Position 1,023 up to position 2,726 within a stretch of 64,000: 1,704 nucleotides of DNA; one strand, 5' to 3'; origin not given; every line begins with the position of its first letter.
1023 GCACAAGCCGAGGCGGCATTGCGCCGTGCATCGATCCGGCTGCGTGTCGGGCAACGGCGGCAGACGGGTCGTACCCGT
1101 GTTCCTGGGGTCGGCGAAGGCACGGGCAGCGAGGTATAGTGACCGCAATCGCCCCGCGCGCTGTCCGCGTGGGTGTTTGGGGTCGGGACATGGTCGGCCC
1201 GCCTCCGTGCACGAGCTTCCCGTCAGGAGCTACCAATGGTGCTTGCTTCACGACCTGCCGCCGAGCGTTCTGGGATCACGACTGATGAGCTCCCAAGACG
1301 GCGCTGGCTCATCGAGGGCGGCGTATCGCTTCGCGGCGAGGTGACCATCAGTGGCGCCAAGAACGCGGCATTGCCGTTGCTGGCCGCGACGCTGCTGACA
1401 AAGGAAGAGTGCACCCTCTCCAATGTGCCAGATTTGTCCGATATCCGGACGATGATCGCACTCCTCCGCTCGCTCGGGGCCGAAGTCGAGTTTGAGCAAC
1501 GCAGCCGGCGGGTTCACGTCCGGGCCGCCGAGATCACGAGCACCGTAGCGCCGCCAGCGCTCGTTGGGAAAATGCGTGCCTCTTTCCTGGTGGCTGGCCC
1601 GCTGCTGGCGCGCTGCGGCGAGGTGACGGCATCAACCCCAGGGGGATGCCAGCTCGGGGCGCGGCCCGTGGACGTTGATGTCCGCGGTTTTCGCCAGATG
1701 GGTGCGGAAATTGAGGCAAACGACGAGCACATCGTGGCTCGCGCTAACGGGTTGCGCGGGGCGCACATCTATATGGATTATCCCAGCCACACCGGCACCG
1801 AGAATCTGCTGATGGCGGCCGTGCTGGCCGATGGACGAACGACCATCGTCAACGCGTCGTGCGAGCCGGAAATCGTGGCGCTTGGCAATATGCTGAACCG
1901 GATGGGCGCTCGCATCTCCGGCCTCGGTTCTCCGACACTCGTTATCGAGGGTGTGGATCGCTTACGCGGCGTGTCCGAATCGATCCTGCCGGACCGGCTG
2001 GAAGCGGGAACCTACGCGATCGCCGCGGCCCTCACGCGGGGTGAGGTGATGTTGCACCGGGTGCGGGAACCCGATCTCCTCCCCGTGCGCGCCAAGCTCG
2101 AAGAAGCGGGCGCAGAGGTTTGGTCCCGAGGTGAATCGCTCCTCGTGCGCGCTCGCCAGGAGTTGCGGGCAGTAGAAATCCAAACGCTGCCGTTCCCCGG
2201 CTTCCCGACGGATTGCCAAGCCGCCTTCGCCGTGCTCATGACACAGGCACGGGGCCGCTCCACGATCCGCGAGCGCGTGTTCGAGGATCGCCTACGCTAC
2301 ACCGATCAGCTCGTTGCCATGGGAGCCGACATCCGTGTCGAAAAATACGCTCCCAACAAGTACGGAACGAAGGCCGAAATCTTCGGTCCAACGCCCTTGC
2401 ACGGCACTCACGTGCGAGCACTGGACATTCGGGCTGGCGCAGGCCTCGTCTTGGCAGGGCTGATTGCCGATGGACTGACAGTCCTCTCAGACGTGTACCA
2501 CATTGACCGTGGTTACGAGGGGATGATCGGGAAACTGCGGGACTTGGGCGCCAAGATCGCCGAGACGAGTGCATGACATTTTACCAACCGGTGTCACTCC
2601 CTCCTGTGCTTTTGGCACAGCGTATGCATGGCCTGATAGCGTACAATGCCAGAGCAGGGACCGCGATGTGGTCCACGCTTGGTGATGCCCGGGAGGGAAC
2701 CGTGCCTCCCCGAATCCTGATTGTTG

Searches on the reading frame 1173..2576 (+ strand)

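Call 79: search_protein_families(library=pfam, proteins=[window:1173-2576:+], max_evalue=0.00001)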
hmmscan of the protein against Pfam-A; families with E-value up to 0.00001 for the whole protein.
window:1173-2576:+ (467 aa): 1 family
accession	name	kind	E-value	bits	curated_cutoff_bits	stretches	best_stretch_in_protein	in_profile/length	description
PF00275.25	EPSP_synthase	-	5e-96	322.4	22.8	1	48-455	2-417/417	EPSP synthase (3-phosphoshikimate 1-carboxyvinyltransferase)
